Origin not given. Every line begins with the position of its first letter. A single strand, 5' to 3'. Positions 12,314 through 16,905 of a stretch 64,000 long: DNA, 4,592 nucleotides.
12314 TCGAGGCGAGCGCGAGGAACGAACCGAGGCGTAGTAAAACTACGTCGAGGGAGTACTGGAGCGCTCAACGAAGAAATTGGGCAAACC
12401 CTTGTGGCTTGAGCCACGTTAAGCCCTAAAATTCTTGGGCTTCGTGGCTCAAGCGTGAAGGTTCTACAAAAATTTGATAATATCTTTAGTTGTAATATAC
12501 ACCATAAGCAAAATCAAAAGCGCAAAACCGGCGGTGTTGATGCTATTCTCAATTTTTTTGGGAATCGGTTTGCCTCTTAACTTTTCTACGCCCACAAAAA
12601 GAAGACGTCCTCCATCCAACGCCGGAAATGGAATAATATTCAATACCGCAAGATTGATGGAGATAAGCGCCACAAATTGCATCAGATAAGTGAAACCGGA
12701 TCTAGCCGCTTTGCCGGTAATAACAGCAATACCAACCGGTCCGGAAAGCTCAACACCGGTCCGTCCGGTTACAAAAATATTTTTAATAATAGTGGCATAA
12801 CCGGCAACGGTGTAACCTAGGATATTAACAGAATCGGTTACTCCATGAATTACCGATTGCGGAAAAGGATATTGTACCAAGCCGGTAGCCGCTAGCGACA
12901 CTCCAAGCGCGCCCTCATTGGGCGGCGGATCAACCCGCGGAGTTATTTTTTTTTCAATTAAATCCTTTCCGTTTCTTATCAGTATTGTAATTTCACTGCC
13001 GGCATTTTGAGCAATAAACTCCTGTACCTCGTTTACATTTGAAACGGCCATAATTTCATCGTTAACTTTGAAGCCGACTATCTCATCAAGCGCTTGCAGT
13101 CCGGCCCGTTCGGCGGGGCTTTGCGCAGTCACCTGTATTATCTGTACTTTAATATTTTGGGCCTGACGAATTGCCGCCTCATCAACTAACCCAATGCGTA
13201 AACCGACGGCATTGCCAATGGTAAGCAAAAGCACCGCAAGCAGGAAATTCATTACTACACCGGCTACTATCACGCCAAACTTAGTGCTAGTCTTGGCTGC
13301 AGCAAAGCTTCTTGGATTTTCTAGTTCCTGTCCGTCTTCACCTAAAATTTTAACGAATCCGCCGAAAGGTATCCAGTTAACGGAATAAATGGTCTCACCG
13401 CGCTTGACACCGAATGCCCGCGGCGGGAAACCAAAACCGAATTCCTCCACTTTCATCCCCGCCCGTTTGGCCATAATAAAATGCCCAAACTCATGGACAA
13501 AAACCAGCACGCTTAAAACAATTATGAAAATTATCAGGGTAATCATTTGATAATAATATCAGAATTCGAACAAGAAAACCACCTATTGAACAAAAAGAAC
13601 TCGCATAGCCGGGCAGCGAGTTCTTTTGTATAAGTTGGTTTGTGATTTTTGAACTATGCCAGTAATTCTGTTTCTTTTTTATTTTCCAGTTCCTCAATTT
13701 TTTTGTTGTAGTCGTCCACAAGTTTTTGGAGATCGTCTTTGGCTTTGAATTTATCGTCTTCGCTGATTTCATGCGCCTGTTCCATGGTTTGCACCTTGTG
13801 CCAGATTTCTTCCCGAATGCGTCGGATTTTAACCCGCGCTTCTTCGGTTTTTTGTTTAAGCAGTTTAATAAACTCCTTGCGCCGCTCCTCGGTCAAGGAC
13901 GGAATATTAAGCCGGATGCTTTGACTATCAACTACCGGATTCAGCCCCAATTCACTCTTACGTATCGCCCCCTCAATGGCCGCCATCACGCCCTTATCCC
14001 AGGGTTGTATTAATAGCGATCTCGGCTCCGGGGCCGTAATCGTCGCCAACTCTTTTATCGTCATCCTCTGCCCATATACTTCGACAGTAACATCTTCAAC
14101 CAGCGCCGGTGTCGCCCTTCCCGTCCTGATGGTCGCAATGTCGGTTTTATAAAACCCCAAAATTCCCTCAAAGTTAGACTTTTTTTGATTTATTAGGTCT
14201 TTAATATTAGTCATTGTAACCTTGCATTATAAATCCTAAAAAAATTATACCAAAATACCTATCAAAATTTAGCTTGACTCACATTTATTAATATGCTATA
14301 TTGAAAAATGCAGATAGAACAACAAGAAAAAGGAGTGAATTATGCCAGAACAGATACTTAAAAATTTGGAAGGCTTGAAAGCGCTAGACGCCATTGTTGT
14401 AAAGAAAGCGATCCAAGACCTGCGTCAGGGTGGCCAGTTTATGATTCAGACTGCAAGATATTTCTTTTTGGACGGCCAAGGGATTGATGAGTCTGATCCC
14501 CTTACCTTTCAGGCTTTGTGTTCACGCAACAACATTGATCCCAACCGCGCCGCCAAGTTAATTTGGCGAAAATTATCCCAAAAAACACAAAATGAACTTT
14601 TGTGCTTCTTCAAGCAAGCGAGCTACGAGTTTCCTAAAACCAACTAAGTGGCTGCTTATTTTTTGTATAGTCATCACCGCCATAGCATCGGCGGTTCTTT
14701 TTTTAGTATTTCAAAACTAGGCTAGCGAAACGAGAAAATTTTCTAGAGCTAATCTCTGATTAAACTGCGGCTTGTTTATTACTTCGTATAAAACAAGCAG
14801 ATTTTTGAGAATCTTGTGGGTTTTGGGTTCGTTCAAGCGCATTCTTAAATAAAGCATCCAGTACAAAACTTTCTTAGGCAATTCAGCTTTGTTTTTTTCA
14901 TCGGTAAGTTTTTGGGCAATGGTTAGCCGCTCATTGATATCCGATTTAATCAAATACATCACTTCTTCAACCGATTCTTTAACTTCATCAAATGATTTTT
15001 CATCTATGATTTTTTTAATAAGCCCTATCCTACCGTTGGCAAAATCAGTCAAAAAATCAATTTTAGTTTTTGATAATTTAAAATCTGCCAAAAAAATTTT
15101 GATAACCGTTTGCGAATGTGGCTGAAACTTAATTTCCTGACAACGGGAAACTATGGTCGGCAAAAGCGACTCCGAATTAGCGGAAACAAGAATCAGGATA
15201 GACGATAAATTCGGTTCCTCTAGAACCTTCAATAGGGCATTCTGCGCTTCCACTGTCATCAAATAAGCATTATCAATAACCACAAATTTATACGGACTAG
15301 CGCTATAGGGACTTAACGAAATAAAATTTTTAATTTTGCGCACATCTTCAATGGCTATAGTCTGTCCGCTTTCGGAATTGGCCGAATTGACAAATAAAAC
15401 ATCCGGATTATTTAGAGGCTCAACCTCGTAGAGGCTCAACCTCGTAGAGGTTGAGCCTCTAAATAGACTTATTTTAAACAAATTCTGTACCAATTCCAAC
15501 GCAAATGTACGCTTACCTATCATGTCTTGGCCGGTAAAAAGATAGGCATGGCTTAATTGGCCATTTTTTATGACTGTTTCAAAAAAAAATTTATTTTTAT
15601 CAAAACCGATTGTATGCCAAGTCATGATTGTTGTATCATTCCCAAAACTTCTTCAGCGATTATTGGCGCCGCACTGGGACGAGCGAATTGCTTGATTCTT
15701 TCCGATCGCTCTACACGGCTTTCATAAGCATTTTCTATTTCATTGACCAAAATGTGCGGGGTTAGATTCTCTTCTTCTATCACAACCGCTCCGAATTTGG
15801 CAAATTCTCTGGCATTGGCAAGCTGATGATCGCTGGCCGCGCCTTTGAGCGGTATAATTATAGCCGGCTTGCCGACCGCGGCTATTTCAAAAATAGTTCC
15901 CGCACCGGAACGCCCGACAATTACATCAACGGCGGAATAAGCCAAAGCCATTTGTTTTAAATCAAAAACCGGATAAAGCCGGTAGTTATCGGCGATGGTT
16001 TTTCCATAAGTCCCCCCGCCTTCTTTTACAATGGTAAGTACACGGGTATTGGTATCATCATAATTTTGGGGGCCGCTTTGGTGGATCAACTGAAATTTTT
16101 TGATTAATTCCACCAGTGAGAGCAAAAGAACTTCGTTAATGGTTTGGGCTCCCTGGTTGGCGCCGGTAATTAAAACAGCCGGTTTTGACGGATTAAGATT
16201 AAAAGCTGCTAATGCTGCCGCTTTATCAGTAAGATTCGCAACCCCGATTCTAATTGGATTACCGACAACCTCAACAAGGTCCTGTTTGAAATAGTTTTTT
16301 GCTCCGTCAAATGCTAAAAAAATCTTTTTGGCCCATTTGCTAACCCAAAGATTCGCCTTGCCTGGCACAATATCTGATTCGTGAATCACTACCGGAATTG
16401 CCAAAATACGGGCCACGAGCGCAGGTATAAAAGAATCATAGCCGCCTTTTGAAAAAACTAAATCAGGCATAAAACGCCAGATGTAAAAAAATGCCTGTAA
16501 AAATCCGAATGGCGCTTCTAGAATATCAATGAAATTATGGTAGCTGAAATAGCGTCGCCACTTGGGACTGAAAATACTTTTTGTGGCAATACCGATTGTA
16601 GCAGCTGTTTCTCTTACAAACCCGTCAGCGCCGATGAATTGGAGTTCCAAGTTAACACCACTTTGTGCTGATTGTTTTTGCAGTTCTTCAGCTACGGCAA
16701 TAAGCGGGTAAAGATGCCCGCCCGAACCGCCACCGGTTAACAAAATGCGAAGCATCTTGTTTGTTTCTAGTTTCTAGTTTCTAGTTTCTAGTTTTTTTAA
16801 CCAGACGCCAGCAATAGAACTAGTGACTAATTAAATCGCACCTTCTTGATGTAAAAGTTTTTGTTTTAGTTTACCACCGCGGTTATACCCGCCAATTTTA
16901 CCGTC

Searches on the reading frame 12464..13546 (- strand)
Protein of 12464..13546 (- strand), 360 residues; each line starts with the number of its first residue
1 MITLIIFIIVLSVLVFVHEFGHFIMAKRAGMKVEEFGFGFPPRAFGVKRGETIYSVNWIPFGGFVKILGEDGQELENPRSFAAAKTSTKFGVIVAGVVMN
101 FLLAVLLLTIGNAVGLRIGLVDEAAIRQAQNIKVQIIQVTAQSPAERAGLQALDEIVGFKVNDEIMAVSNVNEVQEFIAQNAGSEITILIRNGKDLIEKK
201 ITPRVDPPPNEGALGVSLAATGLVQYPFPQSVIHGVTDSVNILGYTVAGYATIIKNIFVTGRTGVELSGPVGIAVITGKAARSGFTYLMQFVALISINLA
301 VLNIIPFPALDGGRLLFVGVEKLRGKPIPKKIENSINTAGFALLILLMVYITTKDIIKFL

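Call 8: search_protein_families(library=pfam, proteins=[window:12464-13546:-], max_evalue=0.01)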
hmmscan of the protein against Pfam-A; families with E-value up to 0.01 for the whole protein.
window:12464-13546:- (360 aa): 5 families
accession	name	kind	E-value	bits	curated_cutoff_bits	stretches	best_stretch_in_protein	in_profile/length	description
PF02163.28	Peptidase_M50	-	3.9e-56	190.3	27.2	1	7-347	2-221/221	Peptidase family M50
PF17820.7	PDZ_6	-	1.7e-08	34.5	27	1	136-191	2-53/54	PDZ domain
PF04495.20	GRASP55_65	-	8.6e-06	26.6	27.7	1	124-224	35-133/138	GRASP55/65 PDZ-like domain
PF13180.12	PDZ_2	-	0.0032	18.2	27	1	131-194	12-72/80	PDZ domain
PF00595.29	PDZ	-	0.0055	17.5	23.2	0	125-190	23-80/81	PDZ domain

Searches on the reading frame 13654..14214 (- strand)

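Call 43: search_protein_families(library=pfam, proteins=[window:13654-14214:-], max_evalue=0.001)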
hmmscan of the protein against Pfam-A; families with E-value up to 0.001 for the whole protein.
window:13654-14214:- (186 aa): 1 family
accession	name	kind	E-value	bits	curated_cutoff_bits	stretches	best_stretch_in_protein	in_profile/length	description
PF01765.24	RRF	-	6.7e-58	195.6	29.7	1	23-185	2-164/164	Ribosome recycling factor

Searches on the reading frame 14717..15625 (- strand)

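Call 43: search_protein_families(library=pfam, proteins=[window:14717-15625:-], max_evalue=0.001)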
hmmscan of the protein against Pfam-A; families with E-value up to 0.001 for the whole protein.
window:14717-15625:- (302 aa): 1 family
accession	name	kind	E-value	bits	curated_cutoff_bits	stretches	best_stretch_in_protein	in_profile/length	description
PF13177.12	DNA_pol3_delta2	-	3.6e-39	134.8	27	1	15-170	9-160/161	DNA polymerase III, delta subunit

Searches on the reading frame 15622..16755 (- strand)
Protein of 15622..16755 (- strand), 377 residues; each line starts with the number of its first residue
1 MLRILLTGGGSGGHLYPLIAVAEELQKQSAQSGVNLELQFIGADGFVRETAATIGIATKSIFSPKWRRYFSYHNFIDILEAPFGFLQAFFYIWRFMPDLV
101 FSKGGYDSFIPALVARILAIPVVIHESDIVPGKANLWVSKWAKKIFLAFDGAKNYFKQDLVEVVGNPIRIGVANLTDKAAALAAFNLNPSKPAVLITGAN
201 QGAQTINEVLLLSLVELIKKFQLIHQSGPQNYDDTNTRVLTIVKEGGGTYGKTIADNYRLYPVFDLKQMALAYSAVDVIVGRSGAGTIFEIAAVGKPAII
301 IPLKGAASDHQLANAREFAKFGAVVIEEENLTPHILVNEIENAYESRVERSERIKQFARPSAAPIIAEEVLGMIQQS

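Call 43: search_protein_families(library=pfam, proteins=[window:15622-16755:-], max_evalue=0.001)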
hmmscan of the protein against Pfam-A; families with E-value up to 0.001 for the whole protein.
window:15622-16755:- (377 aa): 2 families
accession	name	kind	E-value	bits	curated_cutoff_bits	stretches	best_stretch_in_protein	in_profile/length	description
PF04101.22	Glyco_tran_28_C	-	1.8e-30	106.6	22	1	194-358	2-155/166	Glycosyltransferase family 28 C-terminal domain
PF03033.26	Glyco_transf_28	-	3.3e-27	95.7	26.2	1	4-146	1-138/139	Glycosyltransferase family 28 N-terminal domain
